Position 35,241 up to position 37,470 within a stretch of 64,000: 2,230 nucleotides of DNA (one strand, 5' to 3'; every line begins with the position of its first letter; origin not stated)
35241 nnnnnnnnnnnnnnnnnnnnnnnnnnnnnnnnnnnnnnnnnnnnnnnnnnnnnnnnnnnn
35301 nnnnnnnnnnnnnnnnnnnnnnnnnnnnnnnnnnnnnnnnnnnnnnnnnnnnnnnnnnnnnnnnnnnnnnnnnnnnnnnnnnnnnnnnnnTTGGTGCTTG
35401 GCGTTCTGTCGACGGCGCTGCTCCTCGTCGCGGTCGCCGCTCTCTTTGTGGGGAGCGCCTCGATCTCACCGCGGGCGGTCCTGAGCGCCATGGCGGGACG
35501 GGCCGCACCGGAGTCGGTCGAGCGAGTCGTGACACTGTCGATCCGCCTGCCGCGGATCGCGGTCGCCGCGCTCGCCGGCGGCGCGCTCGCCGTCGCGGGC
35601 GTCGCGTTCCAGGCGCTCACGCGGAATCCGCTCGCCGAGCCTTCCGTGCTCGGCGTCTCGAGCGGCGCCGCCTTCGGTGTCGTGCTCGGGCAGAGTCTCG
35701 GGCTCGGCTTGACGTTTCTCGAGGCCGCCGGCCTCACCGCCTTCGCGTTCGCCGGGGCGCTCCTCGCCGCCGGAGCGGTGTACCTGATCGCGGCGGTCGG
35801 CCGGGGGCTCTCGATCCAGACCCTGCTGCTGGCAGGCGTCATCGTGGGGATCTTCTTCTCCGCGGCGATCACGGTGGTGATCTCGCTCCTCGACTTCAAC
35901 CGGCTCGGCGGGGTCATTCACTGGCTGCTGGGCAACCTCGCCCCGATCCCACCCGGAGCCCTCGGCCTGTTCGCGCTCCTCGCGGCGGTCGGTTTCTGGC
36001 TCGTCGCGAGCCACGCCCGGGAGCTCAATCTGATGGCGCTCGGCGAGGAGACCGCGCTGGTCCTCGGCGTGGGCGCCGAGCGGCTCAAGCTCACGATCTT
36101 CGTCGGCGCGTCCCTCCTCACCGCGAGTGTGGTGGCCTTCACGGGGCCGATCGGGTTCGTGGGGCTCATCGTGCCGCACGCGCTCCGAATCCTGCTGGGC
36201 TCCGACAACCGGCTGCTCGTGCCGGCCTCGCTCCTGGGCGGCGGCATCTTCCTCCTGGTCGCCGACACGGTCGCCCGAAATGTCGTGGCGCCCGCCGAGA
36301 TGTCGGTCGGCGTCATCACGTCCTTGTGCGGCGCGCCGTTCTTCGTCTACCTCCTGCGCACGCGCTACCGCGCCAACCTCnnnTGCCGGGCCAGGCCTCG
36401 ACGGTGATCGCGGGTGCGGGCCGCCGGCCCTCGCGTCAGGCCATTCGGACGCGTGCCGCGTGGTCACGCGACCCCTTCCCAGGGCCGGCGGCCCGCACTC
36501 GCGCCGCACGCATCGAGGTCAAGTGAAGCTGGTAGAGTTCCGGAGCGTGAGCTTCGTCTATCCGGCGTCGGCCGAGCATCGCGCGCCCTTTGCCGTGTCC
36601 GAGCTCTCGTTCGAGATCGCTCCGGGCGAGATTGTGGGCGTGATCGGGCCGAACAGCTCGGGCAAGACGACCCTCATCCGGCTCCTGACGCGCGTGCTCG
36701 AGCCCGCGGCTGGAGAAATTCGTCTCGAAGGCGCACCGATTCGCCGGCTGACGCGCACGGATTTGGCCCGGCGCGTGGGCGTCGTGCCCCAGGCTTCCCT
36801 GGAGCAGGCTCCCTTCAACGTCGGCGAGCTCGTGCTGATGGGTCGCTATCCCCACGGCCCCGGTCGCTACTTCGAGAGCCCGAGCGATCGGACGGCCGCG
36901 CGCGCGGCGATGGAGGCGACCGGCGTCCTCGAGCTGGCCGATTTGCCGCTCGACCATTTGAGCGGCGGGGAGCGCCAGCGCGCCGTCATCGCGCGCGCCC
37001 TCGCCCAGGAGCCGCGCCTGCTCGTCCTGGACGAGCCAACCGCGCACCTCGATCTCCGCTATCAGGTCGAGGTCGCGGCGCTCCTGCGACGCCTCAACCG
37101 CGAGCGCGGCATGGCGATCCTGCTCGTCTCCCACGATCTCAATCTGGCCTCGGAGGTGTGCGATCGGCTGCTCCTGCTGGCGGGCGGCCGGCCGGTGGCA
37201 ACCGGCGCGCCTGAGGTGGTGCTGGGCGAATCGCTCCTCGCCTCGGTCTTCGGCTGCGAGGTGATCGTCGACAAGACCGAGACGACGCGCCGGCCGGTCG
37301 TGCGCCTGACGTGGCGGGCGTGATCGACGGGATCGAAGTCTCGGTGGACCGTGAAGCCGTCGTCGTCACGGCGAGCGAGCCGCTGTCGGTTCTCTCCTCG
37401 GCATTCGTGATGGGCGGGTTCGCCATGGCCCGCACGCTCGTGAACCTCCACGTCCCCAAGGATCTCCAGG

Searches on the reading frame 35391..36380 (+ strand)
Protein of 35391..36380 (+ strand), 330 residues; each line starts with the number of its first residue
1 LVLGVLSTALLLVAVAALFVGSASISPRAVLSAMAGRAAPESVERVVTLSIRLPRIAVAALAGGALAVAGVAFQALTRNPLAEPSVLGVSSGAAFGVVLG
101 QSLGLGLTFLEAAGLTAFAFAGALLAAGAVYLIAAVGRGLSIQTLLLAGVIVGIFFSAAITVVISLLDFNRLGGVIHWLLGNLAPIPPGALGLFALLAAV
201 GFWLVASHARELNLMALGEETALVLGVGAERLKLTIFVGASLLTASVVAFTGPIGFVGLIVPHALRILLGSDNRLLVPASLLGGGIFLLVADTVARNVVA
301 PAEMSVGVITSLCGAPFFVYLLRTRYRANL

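Call 67: search_protein_families(library=pfam, proteins=[window:35391-36380:+], max_evalue=0.00001)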
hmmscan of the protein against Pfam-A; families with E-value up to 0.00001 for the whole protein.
window:35391-36380:+ (330 aa): 1 family
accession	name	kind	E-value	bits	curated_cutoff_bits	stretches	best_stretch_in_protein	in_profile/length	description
PF01032.23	FecCD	-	2.9e-85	286.5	26.5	1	10-323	2-310/311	FecCD transport family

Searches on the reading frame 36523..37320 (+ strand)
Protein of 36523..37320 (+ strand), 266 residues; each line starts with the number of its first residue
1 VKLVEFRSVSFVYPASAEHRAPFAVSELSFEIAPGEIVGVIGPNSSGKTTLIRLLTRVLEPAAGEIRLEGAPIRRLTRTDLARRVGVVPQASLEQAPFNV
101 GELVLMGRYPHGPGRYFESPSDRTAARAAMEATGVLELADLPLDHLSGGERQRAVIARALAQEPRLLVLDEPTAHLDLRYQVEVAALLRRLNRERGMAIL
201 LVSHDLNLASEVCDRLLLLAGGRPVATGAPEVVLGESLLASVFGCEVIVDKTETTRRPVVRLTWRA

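Call 67: search_protein_families(library=pfam, proteins=[window:36523-37320:+], max_evalue=0.00001)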
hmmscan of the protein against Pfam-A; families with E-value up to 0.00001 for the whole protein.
window:36523-37320:+ (266 aa): 4 families
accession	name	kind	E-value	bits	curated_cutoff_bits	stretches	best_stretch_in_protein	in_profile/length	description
PF00005.33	ABC_tran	-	6.5e-32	111.4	25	1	26-174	2-137/137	ABC transporter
PF13304.12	AAA_21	-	1.2e-13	52.3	27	1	140-208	232-302/304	AAA domain, putative AbiEii toxin, Type IV TA system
PF02463.25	SMC_N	-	7.4e-06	26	40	0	37-211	26-204/220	RecF/RecN/SMC N terminal domain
PF13191.12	AAA_16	-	9.6e-06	26.6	32.6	0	36-193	25-161/167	AAA ATPase domain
